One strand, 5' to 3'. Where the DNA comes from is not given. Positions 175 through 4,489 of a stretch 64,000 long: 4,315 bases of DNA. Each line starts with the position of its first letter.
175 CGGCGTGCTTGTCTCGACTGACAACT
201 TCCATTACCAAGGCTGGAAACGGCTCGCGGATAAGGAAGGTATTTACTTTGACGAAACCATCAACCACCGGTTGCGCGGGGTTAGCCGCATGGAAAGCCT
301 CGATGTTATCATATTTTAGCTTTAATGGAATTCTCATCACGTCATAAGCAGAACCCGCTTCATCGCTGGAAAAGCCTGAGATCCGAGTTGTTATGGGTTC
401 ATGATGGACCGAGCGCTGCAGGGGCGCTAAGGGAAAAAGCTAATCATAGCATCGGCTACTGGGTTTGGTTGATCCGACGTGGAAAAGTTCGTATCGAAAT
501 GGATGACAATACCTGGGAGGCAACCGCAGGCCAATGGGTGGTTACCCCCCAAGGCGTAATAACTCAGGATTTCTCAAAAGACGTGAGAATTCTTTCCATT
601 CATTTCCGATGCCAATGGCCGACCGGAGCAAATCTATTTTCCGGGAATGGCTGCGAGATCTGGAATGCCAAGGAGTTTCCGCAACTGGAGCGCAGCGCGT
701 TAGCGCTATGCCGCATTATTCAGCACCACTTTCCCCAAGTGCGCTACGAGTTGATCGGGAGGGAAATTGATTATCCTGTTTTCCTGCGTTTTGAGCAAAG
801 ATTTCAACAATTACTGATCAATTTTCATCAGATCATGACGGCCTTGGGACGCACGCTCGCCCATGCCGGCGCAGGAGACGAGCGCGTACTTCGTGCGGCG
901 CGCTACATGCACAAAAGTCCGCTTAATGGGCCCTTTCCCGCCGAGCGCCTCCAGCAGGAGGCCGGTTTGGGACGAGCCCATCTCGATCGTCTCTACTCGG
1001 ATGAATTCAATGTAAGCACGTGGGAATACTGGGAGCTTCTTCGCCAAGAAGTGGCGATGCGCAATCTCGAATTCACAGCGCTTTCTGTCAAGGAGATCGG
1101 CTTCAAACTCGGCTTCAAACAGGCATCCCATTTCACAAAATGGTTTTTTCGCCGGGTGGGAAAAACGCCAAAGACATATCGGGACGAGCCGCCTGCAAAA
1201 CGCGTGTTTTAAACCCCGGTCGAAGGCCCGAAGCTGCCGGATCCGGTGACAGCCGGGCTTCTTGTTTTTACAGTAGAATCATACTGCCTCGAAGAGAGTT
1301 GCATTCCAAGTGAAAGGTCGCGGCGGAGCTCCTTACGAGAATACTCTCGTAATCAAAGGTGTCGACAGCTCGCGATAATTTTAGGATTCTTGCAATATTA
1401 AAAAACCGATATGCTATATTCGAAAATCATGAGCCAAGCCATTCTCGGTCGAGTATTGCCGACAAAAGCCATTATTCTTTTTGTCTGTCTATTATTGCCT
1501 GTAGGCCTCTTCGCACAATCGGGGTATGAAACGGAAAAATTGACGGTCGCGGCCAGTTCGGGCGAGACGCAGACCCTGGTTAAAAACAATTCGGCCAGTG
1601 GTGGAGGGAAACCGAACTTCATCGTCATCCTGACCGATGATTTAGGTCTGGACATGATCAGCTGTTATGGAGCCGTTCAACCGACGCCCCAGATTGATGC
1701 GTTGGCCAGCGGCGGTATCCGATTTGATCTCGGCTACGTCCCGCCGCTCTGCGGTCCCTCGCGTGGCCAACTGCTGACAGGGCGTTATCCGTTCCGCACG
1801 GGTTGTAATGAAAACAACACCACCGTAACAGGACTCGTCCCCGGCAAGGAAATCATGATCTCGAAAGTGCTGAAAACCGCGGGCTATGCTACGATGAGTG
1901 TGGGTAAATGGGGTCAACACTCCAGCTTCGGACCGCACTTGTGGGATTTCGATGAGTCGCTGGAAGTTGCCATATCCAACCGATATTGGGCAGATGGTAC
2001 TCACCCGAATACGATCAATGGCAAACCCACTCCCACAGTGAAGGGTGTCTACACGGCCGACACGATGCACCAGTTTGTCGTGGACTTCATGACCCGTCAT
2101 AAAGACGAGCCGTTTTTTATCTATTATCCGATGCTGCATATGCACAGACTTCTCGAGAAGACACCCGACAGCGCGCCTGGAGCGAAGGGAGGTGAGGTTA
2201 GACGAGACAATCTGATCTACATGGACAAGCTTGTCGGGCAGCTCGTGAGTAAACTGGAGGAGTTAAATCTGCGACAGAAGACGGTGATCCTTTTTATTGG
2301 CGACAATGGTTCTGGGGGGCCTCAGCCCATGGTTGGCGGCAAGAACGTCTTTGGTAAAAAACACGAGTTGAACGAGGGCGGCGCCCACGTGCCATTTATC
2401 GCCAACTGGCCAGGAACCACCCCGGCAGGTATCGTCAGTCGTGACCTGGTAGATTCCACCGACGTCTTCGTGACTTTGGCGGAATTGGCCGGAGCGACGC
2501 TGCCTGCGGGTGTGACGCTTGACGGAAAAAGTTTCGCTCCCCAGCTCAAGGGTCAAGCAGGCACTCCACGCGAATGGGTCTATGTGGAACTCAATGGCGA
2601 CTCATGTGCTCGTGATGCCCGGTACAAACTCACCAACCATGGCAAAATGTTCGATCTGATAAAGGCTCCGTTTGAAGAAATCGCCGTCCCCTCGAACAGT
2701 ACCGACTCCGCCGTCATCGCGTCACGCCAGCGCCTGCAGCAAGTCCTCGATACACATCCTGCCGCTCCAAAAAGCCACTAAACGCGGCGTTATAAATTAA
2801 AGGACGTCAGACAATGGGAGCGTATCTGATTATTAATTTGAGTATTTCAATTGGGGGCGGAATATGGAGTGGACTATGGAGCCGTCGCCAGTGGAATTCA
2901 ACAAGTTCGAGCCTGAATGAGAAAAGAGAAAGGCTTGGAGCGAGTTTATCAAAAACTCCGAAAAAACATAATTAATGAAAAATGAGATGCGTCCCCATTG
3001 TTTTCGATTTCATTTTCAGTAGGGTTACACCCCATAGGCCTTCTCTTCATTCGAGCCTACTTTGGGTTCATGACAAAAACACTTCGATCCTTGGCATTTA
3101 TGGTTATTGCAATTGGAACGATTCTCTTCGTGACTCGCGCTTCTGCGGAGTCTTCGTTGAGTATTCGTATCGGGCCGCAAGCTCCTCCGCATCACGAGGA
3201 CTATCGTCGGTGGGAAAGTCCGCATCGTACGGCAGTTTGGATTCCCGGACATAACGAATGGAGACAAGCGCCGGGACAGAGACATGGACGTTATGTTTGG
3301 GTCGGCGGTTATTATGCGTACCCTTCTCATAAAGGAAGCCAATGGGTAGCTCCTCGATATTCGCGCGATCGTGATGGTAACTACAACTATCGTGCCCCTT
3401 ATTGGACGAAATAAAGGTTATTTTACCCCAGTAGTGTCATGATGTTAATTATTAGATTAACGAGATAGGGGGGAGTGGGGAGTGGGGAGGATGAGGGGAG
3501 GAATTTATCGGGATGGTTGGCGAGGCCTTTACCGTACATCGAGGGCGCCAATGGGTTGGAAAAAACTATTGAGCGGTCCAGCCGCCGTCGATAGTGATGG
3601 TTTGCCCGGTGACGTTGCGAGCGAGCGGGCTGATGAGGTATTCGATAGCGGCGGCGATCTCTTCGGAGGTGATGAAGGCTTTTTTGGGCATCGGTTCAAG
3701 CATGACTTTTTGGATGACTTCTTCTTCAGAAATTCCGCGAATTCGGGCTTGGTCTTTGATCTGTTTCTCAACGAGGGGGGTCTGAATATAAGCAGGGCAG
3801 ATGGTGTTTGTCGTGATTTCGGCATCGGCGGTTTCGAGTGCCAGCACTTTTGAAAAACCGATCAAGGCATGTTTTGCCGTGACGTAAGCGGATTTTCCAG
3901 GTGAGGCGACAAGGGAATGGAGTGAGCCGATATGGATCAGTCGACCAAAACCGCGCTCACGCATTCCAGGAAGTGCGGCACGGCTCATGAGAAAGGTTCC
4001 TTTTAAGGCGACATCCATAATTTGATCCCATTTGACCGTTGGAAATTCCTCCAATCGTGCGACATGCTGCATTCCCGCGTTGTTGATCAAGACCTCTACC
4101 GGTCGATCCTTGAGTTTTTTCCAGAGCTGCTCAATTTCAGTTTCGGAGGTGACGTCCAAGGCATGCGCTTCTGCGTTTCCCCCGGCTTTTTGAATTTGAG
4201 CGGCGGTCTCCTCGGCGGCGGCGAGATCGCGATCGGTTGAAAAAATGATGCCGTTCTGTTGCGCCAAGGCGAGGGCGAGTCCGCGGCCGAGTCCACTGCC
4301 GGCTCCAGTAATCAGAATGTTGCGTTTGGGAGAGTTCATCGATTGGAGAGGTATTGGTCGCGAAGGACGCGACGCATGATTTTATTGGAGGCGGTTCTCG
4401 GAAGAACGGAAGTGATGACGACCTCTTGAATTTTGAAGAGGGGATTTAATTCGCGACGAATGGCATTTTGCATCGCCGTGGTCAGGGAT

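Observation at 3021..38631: Orientation-locked motif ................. upstream of at least nine start codons: a candidate stress-regulon signal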

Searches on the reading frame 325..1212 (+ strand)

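Call 8: search_protein_families(library=pfam, proteins=[window:325-1212:+], max_evalue=0.00001)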
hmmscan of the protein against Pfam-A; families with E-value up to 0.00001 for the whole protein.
window:325-1212:+ (295 aa): 1 family
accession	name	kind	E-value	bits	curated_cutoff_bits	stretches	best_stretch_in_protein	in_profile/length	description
PF12833.13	HTH_18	-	1.3e-16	61.1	33.6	1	211-287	3-79/80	Helix-turn-helix domain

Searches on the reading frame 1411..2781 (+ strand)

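Call 8: search_protein_families(library=pfam, proteins=[window:1411-2781:+], max_evalue=0.00001)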
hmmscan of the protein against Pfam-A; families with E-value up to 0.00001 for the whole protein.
window:1411-2781:+ (456 aa): 3 families
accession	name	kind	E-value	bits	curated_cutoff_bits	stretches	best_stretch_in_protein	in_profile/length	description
PF00884.28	Sulfatase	-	3.7e-42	145.1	25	1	68-362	1-301/301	Sulfatase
PF01663.27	Phosphodiest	-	2.1e-07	31.3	23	1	71-304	2-224/342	Type I phosphodiesterase / nucleotide pyrophosphatase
PF16347.10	SGSH_C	-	1.1e-06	29.3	29.3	1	314-392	6-82/154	N-sulphoglucosamine sulphohydrolase, C-terminal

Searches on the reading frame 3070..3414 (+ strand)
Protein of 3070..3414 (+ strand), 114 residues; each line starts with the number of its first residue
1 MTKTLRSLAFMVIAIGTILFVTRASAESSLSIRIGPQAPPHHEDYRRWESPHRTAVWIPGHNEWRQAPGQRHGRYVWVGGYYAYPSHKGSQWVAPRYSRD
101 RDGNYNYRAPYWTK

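Call 7: search_protein_families(library=pfam, proteins=[window:3070-3411:+], max_evalue=0.01)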
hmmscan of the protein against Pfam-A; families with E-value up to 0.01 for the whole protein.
seq(114 aa): 0 families

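Call 52: search_protein_families(library=ncbifam, proteins=[window:3070-3414:+], max_evalue=0.001)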
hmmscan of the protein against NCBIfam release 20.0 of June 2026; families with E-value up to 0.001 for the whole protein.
window:3070-3414:+ (114 aa): 0 families

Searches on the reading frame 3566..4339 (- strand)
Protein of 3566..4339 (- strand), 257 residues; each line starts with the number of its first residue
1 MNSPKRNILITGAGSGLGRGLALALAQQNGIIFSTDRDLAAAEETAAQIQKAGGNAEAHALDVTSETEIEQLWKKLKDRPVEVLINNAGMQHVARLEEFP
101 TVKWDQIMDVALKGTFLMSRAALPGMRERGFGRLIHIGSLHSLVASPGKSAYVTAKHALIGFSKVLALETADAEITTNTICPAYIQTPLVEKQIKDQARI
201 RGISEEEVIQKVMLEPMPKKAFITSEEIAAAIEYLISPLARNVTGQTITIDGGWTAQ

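Call 8: search_protein_families(library=pfam, proteins=[window:3566-4339:-], max_evalue=0.00001)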
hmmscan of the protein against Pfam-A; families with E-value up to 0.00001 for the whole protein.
window:3566-4339:- (257 aa): 4 families
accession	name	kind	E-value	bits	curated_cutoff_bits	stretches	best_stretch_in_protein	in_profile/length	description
PF00106.31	adh_short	-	8.2e-49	166.2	26.6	1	7-196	2-193/195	short chain dehydrogenase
PF13561.12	adh_short_C2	-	7.6e-48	163.6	27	1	12-255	1-236/236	Enoyl-(Acyl carrier protein) reductase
PF08659.16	KR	-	7e-12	46.1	22.6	1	8-163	3-160/180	KR domain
PF23441.1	SDR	-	1e-05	25.5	27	0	7-253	9-254/258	SDR-like rossmann domain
